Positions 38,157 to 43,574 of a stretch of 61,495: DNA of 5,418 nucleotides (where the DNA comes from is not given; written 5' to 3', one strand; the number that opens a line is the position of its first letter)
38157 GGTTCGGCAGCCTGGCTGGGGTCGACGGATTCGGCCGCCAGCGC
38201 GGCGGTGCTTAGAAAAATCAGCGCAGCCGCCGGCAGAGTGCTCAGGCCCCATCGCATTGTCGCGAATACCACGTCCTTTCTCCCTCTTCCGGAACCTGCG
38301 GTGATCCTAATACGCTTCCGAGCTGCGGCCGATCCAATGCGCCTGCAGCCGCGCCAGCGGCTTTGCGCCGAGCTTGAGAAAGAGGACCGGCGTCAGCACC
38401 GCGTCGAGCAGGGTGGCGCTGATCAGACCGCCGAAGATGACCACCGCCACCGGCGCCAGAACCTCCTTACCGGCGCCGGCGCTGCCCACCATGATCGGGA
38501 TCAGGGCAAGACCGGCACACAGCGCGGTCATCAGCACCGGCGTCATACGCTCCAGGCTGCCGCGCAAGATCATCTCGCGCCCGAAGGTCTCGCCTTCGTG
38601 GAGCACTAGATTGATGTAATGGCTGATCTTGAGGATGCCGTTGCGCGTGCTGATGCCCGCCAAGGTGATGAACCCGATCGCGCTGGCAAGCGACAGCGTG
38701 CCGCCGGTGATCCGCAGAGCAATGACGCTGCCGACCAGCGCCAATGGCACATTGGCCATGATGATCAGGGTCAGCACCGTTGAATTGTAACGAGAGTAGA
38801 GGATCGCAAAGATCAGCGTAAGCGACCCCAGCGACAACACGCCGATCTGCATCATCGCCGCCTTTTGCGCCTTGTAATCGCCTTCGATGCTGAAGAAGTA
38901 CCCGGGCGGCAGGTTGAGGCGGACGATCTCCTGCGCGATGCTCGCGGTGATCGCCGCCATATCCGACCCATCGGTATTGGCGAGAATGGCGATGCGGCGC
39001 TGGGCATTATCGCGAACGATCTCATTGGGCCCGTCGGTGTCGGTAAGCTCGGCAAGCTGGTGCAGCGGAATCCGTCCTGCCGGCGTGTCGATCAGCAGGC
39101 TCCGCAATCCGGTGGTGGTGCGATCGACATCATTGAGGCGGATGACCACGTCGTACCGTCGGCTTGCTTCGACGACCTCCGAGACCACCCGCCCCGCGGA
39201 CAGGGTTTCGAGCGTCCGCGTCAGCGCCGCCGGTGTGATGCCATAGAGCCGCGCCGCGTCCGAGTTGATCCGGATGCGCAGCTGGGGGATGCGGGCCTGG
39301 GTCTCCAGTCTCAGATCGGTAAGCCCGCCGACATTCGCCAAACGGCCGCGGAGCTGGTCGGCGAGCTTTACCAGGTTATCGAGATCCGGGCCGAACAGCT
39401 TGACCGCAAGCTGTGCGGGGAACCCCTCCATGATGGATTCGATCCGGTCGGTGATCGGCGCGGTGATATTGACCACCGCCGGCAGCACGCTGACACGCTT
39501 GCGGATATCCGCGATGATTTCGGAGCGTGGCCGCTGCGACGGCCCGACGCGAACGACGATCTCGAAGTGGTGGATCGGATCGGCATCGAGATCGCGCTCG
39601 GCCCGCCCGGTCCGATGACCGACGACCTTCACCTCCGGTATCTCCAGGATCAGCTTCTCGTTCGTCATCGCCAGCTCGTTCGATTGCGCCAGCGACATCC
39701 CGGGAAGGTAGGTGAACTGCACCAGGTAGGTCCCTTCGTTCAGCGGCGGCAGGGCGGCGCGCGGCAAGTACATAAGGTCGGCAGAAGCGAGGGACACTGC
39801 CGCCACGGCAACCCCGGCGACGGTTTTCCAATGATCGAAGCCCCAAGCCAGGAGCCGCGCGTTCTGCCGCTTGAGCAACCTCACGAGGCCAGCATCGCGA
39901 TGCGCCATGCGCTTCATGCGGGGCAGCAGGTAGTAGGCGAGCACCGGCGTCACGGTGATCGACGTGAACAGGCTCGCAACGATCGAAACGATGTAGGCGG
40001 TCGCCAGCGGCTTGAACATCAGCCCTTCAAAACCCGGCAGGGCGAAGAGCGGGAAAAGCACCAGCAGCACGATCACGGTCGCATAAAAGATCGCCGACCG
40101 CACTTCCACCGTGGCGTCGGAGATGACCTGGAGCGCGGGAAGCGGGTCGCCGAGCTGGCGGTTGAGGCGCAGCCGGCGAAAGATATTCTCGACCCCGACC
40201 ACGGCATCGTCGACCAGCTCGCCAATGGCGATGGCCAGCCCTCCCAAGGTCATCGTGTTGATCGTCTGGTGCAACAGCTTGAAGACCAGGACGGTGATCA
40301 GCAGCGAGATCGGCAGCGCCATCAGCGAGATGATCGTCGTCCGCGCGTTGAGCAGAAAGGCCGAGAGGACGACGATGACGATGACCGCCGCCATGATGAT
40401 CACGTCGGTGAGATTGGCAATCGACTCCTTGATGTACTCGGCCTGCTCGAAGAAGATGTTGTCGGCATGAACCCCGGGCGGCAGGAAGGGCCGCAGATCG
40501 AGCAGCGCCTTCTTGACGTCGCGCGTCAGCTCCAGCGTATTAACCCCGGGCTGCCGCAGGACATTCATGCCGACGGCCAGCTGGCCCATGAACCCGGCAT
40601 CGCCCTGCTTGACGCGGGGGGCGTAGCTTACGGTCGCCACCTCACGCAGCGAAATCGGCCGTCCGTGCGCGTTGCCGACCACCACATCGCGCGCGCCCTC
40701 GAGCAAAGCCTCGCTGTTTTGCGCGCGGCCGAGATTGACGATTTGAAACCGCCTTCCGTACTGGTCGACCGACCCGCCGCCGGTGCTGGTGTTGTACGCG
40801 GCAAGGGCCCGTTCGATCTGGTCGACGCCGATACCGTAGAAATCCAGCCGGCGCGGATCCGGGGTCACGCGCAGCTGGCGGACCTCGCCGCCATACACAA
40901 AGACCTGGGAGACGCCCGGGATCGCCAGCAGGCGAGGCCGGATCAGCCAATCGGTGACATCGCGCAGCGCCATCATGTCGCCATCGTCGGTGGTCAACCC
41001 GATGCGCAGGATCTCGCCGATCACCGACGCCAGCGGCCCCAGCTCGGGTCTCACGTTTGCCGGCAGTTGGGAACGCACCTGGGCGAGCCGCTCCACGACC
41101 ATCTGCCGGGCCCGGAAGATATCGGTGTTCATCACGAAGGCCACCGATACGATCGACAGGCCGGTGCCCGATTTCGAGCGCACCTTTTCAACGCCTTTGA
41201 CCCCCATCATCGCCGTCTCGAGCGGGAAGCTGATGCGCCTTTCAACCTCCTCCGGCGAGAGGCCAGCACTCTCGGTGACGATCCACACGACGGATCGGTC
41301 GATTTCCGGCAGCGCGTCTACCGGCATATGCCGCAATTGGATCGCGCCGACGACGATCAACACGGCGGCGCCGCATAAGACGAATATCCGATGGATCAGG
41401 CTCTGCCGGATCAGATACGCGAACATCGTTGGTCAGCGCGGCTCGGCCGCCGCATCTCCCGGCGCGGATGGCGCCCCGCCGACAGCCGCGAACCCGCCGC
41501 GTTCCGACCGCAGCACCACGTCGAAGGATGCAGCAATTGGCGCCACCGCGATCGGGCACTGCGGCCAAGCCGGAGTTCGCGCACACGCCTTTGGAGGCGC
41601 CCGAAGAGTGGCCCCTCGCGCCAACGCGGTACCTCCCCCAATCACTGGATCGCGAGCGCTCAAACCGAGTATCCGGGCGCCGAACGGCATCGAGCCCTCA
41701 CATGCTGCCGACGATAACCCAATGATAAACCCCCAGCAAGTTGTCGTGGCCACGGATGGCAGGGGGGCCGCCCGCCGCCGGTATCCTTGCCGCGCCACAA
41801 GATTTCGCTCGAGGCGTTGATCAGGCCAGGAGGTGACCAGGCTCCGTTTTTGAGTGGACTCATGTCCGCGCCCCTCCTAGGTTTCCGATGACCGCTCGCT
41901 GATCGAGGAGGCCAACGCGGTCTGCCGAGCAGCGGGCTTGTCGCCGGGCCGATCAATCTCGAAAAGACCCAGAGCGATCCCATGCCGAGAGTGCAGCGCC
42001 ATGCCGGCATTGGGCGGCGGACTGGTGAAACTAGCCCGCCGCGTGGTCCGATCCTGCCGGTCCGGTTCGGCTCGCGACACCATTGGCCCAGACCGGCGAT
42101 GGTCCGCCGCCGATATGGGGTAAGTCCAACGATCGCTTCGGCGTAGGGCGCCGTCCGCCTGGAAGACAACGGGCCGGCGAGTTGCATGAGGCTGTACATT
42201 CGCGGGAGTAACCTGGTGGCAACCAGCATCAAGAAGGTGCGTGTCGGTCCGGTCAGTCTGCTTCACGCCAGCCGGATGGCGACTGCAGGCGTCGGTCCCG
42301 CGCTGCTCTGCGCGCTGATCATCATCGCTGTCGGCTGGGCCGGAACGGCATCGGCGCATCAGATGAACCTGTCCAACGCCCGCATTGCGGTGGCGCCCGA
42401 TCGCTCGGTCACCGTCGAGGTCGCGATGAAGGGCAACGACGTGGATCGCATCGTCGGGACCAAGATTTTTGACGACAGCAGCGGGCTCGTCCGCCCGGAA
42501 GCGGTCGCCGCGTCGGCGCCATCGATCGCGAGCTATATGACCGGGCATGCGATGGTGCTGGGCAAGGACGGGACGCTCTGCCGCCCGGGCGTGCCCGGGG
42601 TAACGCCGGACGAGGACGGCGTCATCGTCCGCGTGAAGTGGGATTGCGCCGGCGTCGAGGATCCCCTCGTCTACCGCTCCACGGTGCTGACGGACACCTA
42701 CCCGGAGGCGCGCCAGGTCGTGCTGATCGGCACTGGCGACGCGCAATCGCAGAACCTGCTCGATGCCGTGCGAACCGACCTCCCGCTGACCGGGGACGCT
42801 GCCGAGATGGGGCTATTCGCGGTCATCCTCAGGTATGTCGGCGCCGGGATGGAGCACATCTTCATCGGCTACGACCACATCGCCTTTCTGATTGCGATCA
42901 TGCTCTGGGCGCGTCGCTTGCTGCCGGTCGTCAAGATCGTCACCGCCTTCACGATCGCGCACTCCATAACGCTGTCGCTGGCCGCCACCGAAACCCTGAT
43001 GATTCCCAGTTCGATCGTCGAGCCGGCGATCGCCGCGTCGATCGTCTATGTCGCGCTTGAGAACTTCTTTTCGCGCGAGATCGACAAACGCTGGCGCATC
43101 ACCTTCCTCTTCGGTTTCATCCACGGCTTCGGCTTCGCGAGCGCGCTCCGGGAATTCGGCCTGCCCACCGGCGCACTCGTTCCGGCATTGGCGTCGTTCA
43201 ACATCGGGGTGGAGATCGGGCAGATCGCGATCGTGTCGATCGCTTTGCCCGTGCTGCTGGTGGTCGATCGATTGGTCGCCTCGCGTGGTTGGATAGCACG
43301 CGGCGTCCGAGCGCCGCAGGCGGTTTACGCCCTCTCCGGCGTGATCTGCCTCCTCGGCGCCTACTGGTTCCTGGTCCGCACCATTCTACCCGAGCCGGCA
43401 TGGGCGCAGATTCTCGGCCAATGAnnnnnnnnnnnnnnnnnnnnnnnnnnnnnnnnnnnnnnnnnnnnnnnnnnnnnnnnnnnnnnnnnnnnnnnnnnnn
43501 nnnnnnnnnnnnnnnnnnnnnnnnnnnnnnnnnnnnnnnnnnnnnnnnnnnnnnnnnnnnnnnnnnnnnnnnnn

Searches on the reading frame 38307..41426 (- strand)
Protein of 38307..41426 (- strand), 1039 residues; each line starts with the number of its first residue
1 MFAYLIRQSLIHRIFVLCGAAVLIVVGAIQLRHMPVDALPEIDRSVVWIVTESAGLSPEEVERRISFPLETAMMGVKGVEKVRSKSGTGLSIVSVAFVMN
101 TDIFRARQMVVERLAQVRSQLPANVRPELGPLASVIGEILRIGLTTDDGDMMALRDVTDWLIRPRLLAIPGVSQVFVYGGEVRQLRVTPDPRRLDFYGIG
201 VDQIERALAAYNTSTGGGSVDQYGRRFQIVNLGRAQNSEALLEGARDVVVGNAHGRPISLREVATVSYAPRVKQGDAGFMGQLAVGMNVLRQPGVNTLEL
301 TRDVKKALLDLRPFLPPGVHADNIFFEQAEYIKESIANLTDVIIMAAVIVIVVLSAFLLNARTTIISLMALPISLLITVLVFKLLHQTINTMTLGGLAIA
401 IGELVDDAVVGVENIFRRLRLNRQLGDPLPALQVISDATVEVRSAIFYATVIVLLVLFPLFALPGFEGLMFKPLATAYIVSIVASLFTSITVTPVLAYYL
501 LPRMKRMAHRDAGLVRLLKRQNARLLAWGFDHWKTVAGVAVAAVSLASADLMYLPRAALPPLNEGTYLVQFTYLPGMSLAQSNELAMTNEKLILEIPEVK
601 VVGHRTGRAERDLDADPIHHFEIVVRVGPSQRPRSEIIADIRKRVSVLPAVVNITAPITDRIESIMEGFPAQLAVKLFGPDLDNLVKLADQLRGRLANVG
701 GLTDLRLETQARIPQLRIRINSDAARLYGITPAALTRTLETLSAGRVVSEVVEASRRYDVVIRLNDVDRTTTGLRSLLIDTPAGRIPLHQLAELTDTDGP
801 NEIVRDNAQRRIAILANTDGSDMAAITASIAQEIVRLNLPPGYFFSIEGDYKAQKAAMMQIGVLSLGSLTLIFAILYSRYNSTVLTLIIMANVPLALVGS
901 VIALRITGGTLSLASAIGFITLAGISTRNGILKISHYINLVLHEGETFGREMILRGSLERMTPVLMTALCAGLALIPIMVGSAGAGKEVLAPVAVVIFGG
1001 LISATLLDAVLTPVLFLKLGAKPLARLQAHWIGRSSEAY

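Call 23: search_protein_families(library=pfam, proteins=[window:38307-41426:-], max_evalue=0.001)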
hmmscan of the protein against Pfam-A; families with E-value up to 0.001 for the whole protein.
window:38307-41426:- (1039 aa): 1 family
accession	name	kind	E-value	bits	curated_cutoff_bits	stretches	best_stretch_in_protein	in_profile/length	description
PF00873.25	ACR_tran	-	2.6e-224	747.6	28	1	7-1018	3-1019/1021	AcrB/AcrD/AcrF family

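Call 71: search_protein_families(library=ncbifam, proteins=[window:38307-41426:-], max_evalue=0.001)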
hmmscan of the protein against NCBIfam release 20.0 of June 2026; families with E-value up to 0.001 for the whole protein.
window:38307-41426:- (1039 aa): 14 families
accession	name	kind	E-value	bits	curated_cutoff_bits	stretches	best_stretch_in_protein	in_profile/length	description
TIGR00914.1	2A0601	subfamily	6.4e-208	693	701.45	1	1-1016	1-1032/1051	CusA/CzcA family heavy metal efflux RND transporter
NF033617.1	RND_permease_2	subfamily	7.2e-146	487.7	1250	1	21-1018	16-1006/1009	multidrug efflux RND transporter permease subunit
NF000282.2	RND_permease_1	subfamily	6e-115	385.3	1250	1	14-1018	9-1026/1029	multidrug efflux RND transporter permease subunit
TIGR00915.1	2A0602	subfamily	2.1e-100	337.2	940.35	1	14-1017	10-1026/1050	efflux RND transporter permease subunit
NF007798.0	PRK10503.1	equivalog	2.2e-88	297.1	1584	1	22-1019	29-1022/1040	MdtB/MuxB family multidrug efflux RND transporter permease subunit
NF007905.0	PRK10614.1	equivalog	1e-87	294.9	1774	1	21-1019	19-1008/1025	multidrug efflux RND transporter permease subunit MdtC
NF007133.0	PRK09579.1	equivalog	5.4e-73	246.1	1763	1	9-1020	6-1003/1017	multidrug efflux RND transporter permease subunit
NF007131.0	PRK09577.1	equivalog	2.6e-70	237.3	1768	1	14-1020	10-1023/1045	multidrug efflux RND transporter permease subunit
NF007842.1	PRK10555.1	equivalog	1.7e-66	224.8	1854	1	14-1018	10-1025/1036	multidrug efflux RND transporter permease AcrD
NF000037.1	RND_perm_OqxB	exception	5.2e-62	209.9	2200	2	14-512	12-508/1050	multidrug efflux RND transporter permease subunit OqxB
NF011706.2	PRK15127.1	equivalog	1.7e-54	185.2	2150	2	13-510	9-506/1049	multidrug efflux RND transporter permease subunit AcrB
TIGR00916.1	2A0604s01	subfamily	1.6e-06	27.9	148.6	1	344-490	94-231/231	SecD/SecF family protein translocase subunit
TIGR00966.2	transloc_SecF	equivalog_domain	0.0002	20.9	160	1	344-499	130-278/279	protein translocase subunit SecF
NF009585.0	PRK13024.1-5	equivalog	0.00037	18.6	1037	1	343-524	501-671/993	protein translocase subunit SecDF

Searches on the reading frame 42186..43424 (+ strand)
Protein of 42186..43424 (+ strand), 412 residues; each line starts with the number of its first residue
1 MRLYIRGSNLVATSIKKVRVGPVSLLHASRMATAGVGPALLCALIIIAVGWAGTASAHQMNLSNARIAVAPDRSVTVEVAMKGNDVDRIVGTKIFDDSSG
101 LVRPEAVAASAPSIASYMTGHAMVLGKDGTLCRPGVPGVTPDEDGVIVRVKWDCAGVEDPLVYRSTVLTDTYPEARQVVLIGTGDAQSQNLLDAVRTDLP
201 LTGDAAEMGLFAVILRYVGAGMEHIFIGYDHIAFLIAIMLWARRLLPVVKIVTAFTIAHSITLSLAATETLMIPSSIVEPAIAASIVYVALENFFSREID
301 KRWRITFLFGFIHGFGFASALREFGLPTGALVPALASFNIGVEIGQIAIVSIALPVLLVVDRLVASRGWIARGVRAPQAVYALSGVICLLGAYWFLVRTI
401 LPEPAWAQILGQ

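Call 23: search_protein_families(library=pfam, proteins=[window:42186-43424:+], max_evalue=0.001)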
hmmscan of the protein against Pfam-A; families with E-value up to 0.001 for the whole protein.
window:42186-43424:+ (412 aa): 2 families
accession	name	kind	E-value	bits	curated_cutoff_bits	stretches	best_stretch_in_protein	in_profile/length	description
PF13795.12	HupE_UreJ_2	-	8.9e-48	162.3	24.5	1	217-361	1-153/156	HupE / UreJ protein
PF04955.18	HupE_UreJ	-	1.8e-07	31.2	23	1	219-359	23-156/179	HupE / UreJ protein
